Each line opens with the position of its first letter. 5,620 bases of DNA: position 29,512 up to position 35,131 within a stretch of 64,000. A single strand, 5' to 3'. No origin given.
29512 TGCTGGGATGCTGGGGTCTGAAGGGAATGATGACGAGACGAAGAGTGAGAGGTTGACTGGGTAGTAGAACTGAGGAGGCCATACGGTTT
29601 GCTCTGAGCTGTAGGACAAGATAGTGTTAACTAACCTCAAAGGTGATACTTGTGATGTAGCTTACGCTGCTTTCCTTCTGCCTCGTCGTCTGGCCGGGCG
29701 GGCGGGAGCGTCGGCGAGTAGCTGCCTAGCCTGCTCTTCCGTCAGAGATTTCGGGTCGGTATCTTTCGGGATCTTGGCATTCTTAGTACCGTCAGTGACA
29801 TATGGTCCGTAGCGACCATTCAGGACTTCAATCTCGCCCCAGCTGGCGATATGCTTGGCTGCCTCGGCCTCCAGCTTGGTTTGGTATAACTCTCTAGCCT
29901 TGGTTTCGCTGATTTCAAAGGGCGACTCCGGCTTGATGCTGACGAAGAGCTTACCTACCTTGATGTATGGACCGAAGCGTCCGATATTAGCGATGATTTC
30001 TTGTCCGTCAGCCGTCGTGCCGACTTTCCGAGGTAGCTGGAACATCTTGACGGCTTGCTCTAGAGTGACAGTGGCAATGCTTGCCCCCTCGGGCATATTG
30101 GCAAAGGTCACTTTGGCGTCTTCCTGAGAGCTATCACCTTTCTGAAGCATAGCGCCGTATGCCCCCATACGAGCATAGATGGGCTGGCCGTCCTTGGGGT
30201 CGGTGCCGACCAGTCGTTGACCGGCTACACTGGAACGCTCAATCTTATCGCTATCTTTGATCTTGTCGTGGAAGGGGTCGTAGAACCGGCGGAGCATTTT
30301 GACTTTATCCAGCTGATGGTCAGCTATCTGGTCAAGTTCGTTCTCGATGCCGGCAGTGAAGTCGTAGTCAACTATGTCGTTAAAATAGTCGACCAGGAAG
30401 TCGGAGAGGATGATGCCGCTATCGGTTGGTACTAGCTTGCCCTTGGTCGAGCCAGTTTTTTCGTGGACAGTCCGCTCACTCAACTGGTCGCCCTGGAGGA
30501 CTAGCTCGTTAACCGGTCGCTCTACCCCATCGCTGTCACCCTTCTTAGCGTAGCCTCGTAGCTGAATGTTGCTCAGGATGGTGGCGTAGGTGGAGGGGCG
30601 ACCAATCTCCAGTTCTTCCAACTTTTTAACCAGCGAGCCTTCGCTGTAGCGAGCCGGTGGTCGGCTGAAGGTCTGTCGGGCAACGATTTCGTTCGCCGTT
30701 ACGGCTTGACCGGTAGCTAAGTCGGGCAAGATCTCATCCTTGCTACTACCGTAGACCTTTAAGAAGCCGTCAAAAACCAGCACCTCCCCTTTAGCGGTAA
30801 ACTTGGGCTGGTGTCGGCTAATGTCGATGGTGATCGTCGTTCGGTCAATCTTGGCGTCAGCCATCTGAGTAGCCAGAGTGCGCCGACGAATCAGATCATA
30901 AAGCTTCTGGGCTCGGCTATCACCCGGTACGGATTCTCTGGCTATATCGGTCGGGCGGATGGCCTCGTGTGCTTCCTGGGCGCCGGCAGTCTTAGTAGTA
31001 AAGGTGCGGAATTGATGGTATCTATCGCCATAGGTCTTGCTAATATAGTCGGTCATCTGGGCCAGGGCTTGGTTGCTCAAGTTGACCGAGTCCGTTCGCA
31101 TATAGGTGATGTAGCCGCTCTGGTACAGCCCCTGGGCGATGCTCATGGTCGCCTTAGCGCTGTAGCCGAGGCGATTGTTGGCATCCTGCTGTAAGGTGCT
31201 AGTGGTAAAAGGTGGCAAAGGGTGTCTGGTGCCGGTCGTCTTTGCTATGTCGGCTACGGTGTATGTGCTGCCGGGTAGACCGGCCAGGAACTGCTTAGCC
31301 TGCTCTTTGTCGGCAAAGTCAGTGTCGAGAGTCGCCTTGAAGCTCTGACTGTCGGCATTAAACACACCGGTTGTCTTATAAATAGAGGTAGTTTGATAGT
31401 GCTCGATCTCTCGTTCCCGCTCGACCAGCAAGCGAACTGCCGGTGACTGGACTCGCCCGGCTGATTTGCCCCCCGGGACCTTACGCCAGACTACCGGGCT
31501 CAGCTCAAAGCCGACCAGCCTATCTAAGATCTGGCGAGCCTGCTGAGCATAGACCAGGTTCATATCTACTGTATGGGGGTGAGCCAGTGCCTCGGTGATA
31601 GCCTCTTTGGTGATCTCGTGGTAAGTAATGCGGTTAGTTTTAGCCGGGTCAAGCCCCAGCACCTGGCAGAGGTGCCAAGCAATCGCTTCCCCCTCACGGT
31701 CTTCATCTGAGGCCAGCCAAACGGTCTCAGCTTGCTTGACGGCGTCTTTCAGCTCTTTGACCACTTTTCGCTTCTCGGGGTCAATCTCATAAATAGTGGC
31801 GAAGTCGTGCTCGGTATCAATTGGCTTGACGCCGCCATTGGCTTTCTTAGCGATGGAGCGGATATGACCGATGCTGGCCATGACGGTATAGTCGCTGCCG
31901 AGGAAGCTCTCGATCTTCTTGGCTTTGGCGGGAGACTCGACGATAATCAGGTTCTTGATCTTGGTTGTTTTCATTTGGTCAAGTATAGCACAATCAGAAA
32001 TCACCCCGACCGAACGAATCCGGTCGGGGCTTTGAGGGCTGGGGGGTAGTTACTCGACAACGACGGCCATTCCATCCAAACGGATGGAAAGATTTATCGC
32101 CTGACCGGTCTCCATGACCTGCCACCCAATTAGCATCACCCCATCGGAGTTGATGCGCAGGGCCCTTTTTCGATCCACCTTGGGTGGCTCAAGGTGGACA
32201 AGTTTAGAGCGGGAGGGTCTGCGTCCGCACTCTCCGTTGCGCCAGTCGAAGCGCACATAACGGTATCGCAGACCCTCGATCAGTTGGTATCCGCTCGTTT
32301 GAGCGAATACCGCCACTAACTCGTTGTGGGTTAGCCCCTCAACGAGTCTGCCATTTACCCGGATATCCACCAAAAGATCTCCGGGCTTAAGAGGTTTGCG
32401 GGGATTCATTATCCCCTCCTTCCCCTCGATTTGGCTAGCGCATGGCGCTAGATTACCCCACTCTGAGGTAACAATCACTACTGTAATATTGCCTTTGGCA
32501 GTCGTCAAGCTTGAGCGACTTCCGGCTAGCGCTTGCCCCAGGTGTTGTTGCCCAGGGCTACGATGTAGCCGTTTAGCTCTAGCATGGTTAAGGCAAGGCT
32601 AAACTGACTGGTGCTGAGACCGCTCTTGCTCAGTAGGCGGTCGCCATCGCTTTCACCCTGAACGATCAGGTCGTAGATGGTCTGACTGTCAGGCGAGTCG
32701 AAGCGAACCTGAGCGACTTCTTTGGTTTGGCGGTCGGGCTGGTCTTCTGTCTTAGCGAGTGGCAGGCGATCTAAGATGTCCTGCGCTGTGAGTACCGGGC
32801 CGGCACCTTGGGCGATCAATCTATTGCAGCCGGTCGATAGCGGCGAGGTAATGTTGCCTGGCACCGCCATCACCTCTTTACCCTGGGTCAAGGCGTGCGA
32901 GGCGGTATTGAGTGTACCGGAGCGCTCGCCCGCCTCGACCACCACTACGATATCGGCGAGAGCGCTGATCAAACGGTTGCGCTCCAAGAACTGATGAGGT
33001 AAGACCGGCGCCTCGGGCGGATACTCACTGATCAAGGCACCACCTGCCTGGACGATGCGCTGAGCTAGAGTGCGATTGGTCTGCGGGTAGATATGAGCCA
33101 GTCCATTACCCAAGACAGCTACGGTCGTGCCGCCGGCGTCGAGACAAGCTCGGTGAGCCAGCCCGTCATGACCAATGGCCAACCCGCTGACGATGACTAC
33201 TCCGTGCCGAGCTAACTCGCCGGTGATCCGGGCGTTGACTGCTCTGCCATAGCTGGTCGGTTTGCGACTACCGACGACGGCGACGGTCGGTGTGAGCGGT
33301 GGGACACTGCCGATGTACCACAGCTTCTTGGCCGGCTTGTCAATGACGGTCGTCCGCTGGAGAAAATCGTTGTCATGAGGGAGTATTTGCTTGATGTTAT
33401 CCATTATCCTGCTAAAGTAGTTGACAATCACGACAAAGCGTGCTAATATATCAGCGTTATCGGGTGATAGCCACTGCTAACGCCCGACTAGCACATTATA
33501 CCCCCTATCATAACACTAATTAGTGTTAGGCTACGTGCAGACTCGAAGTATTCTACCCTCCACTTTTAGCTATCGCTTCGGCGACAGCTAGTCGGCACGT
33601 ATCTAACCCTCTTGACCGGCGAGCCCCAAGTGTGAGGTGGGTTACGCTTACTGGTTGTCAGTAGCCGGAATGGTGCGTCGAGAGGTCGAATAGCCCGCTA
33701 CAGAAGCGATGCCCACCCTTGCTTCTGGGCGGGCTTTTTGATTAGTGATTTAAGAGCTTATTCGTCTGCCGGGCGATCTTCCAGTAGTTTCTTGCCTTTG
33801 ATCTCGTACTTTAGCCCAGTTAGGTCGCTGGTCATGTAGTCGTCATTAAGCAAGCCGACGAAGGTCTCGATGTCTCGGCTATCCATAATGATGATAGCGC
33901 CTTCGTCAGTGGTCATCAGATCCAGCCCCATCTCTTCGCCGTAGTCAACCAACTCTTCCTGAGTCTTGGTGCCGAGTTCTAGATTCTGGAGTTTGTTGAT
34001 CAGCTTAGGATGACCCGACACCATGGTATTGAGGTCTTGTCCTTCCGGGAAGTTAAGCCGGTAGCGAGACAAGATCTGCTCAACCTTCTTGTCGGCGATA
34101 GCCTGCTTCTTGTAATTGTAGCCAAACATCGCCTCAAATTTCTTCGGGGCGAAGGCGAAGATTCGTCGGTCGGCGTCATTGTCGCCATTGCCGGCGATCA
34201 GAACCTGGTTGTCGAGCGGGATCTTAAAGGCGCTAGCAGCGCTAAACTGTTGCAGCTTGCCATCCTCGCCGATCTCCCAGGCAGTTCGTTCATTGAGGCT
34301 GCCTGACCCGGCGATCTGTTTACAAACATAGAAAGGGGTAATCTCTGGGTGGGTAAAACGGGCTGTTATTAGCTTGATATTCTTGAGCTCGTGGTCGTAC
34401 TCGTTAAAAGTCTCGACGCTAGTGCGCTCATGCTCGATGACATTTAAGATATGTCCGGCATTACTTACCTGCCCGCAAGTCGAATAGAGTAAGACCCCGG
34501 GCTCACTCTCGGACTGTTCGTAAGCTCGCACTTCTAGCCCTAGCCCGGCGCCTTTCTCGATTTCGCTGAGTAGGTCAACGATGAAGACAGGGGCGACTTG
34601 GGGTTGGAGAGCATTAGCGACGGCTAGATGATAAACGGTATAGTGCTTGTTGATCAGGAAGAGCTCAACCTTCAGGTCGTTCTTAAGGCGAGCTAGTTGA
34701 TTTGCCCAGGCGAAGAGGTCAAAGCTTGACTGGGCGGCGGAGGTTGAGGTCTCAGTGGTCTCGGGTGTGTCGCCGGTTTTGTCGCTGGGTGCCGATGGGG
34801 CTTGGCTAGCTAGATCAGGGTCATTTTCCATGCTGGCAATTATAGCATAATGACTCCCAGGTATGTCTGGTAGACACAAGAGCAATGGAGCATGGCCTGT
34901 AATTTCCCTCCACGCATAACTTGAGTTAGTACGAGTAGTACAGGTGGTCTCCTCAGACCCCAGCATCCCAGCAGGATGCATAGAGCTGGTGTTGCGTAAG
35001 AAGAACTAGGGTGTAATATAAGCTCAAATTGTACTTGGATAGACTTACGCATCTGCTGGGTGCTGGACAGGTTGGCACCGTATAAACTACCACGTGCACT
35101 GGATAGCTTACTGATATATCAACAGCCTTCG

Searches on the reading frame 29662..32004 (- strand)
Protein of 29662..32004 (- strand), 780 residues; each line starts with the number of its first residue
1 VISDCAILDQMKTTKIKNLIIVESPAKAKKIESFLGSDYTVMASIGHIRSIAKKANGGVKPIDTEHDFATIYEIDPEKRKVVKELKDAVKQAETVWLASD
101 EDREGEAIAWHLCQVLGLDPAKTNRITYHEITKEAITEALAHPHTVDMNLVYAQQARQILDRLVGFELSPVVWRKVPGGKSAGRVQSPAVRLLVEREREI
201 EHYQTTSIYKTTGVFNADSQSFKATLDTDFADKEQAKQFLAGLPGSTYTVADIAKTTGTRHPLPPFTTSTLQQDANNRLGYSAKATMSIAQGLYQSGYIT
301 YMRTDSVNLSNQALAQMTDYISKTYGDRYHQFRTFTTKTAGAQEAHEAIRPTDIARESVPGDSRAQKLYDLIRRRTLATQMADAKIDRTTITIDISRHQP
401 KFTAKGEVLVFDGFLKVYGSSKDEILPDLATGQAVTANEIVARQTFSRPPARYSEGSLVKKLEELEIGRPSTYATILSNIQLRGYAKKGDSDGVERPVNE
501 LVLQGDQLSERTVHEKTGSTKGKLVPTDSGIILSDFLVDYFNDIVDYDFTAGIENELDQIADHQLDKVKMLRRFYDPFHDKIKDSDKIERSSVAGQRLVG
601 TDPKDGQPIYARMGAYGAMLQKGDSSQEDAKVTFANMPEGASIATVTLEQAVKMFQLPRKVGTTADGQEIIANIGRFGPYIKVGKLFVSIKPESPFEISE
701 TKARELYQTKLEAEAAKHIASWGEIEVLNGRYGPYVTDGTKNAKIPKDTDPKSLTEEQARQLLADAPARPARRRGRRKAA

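Call 13: search_protein_families(library=pfam, proteins=[window:29662-32004:-], max_evalue=0.01)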
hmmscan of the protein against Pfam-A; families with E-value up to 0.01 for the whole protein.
window:29662-32004:- (780 aa): 3 families
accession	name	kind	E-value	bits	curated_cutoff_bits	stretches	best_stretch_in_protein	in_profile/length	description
PF01131.25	Topoisom_bac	-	4.3e-111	372.3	35.1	2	146-488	2-359/411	DNA topoisomerase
PF13368.11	Toprim_C_rpt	-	7.6e-44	147.9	22.3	3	722-772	5-55/57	Topoisomerase C-terminal repeat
PF01751.28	Toprim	-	5.7e-19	68.5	23.1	1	19-131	2-96/96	Toprim domain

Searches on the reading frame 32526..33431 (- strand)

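Call 42: search_protein_families(library=pfam, proteins=[window:32526-33431:-])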
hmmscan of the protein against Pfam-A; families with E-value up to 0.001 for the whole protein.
window:32526-33431:- (301 aa): 3 families
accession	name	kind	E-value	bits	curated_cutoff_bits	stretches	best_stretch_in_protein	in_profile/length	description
PF02481.21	DNA_processg_A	-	3.6e-70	235.9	29.6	1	11-213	5-210/212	DNA recombination-mediator protein A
PF17782.7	DprA_WH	-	4.6e-06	27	22.9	1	246-294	11-59/61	DprA winged helix domain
PF18306.6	LDcluster4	-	5.3e-06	26.6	26.3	1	49-191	3-124/151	SLOG cluster4 family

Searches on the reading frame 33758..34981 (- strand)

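Call 42: search_protein_families(library=pfam, proteins=[window:33758-34981:-])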
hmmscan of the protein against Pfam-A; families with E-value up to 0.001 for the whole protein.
window:33758-34981:- (407 aa): 1 family
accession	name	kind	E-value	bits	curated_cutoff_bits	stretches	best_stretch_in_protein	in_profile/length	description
PF16162.10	KwaB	-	0.00022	21.7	26.3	1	217-388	18-186/186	Kiwa protein KwaB-like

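Call 68: search_protein_families(library=padloc, proteins=[window:33758-34981:-], max_evalue=0.001)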
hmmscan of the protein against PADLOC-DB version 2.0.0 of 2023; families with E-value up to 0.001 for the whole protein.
window:33758-34981:- (407 aa): 3 families
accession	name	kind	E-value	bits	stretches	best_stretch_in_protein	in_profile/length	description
PDLC00230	KwaB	-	5.9e-07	27.2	1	338-402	252-318/322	DUF4868 domain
PDLC00233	KwaB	-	2.6e-06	24.8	1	358-401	272-315/320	DUF4868 domain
PDLC00223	KwaB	-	0.0007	16.8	0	335-395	269-329/339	DUF4868 domain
